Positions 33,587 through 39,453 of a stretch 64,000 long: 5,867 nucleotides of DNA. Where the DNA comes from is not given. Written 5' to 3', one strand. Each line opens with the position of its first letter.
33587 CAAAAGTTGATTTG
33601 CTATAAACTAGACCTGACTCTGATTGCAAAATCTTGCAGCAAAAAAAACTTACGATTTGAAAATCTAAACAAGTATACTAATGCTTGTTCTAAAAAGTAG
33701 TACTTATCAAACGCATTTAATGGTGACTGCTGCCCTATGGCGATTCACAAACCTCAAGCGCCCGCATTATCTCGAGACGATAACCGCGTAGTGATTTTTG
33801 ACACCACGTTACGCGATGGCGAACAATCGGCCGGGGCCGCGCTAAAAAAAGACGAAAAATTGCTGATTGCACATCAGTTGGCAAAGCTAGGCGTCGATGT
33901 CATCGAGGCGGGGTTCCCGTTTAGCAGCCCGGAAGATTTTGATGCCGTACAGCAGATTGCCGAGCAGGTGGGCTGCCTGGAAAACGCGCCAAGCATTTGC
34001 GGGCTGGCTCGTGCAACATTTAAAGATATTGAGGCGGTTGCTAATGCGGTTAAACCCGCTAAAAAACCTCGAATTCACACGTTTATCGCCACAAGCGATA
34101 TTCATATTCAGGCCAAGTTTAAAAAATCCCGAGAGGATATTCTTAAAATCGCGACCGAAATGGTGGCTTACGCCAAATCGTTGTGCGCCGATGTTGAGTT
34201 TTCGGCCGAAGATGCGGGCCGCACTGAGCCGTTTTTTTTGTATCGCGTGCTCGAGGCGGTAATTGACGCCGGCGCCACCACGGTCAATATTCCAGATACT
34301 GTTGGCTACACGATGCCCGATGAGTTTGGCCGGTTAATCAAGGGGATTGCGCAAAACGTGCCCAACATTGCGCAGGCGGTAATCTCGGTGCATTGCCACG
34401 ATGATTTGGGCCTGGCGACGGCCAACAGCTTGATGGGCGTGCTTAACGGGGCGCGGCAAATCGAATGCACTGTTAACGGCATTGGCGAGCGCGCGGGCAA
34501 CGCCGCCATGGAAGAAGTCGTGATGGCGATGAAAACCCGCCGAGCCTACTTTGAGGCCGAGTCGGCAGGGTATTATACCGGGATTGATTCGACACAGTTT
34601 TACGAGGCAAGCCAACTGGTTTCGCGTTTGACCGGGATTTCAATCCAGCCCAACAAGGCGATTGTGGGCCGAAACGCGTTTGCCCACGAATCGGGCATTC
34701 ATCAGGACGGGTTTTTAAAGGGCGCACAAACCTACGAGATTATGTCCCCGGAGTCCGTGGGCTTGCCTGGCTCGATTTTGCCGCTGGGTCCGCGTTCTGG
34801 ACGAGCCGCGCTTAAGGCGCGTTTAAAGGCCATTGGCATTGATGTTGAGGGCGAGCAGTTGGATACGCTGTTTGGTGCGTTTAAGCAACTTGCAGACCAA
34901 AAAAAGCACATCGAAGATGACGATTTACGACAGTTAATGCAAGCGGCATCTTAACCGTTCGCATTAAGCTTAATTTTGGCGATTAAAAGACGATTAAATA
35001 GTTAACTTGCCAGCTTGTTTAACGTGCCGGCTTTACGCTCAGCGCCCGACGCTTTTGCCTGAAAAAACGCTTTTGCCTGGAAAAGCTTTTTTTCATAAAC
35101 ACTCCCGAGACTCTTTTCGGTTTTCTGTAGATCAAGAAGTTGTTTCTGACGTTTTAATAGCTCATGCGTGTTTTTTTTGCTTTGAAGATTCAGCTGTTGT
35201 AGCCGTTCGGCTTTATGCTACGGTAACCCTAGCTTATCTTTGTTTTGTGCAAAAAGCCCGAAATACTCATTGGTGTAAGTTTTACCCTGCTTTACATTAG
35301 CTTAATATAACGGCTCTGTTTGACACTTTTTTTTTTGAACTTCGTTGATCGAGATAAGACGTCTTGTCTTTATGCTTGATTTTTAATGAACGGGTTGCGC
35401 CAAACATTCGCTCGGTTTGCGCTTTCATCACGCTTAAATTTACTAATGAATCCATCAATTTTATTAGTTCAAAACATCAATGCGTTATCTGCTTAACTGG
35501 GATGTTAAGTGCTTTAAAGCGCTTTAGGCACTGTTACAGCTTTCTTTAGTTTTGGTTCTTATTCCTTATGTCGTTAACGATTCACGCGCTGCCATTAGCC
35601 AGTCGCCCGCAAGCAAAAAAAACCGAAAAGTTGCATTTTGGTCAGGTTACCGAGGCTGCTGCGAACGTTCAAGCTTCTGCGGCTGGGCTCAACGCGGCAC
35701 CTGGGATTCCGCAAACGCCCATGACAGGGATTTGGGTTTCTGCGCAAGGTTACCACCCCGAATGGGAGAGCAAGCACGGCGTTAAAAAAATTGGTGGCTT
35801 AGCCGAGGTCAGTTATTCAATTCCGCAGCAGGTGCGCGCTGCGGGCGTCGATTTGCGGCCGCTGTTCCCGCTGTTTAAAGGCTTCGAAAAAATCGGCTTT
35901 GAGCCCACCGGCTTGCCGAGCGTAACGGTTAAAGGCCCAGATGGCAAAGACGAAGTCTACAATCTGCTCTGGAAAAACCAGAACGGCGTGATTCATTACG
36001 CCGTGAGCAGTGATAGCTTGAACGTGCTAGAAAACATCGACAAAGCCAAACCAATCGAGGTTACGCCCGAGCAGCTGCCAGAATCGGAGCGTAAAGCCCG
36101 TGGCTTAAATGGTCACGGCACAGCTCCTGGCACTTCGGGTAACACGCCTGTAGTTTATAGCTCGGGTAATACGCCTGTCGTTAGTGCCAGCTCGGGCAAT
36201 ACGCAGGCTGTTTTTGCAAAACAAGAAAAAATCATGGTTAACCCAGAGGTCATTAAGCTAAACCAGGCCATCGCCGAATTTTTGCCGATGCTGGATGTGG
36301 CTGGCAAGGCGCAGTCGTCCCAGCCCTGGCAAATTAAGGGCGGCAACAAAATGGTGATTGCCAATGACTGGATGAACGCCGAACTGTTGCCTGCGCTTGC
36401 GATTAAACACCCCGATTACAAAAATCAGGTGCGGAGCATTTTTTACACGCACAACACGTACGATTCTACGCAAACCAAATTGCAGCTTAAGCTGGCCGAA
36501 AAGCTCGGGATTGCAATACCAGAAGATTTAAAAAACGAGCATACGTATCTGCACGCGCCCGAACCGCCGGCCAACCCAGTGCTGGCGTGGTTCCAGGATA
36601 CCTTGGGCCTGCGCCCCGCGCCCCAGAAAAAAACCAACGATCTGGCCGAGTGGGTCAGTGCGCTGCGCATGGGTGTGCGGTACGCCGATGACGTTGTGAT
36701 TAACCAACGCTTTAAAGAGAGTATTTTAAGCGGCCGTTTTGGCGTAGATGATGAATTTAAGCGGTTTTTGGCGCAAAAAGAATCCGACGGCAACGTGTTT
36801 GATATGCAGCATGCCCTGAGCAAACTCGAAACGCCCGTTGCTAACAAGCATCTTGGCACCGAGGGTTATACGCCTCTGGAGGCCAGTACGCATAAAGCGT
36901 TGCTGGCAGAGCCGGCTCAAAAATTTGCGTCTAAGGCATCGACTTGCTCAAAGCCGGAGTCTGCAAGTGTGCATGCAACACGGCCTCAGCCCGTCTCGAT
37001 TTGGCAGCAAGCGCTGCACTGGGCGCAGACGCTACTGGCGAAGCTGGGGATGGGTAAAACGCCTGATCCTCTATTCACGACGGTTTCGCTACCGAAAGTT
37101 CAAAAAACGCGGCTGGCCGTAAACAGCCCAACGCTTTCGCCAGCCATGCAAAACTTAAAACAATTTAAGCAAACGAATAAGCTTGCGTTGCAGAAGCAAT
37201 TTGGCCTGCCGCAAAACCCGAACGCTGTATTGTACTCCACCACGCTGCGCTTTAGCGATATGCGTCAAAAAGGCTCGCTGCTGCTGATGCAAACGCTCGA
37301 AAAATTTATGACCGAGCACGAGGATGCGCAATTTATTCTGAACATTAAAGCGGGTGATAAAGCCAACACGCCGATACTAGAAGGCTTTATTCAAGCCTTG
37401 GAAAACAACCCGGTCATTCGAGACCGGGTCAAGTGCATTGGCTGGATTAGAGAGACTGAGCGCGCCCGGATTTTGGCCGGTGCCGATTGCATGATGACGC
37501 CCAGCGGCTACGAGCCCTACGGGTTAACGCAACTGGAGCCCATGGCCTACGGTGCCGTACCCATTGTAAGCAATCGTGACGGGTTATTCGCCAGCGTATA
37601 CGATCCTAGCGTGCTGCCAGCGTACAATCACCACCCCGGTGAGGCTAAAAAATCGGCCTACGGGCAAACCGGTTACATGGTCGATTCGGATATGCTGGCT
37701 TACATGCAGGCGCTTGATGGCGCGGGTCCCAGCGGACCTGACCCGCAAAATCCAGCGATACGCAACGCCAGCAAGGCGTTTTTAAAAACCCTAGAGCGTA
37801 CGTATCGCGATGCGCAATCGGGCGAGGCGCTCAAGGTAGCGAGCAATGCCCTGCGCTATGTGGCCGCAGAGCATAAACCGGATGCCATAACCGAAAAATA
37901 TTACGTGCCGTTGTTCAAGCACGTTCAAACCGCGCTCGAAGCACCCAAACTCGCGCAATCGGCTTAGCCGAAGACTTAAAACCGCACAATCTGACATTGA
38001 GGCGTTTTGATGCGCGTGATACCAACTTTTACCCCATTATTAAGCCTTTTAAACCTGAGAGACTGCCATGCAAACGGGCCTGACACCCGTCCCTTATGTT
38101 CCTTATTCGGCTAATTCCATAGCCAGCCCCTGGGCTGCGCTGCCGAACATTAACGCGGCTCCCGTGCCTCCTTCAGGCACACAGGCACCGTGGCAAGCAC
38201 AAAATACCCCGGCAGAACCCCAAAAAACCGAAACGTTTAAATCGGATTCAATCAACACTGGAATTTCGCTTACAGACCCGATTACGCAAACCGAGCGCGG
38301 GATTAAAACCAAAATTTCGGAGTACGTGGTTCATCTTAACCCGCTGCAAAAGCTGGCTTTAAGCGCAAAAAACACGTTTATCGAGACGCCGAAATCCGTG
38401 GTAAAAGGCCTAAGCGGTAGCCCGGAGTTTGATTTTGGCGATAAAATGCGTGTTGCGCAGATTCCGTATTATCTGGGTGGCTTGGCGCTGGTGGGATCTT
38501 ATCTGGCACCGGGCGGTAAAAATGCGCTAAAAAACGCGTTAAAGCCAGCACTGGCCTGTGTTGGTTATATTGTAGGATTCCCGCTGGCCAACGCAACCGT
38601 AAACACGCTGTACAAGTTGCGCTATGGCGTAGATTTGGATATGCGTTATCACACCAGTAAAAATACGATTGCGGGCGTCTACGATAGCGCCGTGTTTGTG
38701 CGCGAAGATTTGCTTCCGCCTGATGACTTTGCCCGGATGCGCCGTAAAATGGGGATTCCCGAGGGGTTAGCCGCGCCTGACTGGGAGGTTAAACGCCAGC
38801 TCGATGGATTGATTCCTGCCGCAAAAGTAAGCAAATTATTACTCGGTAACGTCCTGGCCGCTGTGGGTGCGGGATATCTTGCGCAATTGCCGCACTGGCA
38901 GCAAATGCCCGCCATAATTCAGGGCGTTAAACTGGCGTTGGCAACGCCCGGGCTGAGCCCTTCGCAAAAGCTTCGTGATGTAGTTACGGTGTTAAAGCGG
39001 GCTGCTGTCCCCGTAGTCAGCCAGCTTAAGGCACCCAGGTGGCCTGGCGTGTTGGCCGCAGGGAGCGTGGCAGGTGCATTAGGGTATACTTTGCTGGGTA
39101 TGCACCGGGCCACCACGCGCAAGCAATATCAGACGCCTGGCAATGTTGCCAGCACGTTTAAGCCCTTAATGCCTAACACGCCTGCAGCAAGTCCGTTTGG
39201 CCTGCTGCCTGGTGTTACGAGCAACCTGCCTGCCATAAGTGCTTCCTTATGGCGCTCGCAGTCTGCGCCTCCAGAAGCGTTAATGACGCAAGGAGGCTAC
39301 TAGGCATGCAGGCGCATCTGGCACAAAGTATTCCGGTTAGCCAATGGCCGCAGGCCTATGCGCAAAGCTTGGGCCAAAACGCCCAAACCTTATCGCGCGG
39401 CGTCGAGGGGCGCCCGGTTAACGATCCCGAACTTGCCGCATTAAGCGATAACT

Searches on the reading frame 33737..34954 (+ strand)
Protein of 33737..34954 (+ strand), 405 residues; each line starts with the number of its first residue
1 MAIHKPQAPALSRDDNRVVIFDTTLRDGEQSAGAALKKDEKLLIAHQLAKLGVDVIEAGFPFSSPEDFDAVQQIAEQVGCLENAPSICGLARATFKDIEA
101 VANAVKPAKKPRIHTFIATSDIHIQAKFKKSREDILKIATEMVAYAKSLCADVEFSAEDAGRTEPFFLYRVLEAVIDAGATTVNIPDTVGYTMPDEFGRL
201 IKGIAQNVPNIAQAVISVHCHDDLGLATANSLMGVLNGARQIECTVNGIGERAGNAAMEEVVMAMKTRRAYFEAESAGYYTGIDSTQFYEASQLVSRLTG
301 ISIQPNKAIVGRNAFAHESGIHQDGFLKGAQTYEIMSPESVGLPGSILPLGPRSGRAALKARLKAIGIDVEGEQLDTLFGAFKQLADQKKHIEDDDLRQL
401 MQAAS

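Call 17: search_protein_families(library=ncbifam, proteins=[window:33737-34954:+], max_evalue=0.01)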
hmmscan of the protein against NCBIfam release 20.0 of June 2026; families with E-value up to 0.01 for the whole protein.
window:33737-34954:+ (405 aa): 27 families (the best 25 are shown)
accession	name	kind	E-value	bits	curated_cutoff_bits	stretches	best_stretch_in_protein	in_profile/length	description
NF002086.0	PRK00915.1-3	equivalog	1.2e-188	627.8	532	1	14-403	3-383/516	2-isopropylmalate synthase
TIGR00973.1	leuA_bact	equivalog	1.9e-178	594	598.7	1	17-402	1-377/494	2-isopropylmalate synthase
NF002087.0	PRK00915.1-4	equivalog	1.4e-169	564.9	729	1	14-402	3-383/516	2-isopropylmalate synthase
NF002088.0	PRK00915.1-5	equivalog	7.5e-160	532.8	697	1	17-403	3-380/514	2-isopropylmalate synthase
NF002084.0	PRK00915.1-1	equivalog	1.8e-155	518.4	748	1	15-401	2-379/523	2-isopropylmalate synthase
NF002085.0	PRK00915.1-2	subfamily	7.8e-129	430.7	517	1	15-402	11-377/504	2-isopropylmalate synthase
TIGR02090.1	LEU1_arch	subfamily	5.5e-121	404.1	484.75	1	18-400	1-362/363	isopropylmalate/citramalate/homocitrate synthases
NF041069.1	IPMS_Sufob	equivalog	9.8e-115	383.8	600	1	19-401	2-365/371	isopropylmalate synthase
TIGR02660.1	nifV_homocitr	equivalog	3.6e-90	302.9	462.9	1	18-400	2-364/365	homocitrate synthase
TIGR02146.1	LysS_fung_arch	equivalog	1.1e-79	268.1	413.55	1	20-380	1-340/344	homocitrate synthase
NF042434.1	IPMS_Lepto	equivalog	2.1e-75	254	500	1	16-388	4-372/374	2-isopropylmalate synthase LeuA2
TIGR00977.1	citramal_synth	equivalog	3.1e-57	194.1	450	1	18-394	2-374/526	citramalate synthase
NF042433.1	CitmalDyn_Leptosp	equivalog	3.6e-43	147.9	950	1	14-400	4-379/514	(R)-citramalate synthase CimA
NF002991.1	PRK03739.1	subfamily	2.7e-41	141.9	455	1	23-334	32-346/550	2-isopropylmalate synthase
TIGR00970.1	leuA_yeast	equivalog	1.2e-36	126.5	697.4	1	22-335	31-350/564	2-isopropylmalate synthase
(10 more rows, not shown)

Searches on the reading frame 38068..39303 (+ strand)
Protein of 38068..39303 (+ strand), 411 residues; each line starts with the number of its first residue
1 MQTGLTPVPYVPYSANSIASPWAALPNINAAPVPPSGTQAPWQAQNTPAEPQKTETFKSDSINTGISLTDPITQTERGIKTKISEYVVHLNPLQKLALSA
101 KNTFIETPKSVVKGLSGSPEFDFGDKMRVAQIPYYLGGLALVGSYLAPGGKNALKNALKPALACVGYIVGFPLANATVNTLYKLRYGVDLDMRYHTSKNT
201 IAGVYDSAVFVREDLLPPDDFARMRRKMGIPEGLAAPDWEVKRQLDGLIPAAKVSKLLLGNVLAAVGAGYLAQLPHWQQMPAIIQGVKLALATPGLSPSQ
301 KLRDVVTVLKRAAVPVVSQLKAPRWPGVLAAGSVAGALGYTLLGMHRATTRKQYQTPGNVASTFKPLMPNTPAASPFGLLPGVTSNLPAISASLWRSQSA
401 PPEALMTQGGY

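Call 3: search_protein_families(library=pfam, proteins=[window:38068-39303:+], max_evalue=0.01)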
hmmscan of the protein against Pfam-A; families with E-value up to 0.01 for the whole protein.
window:38068-39303:+ (411 aa): 0 families

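Call 17: search_protein_families(library=ncbifam, proteins=[window:38068-39303:+], max_evalue=0.01)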
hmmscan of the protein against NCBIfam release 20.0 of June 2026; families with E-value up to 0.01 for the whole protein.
window:38068-39303:+ (411 aa): 0 families
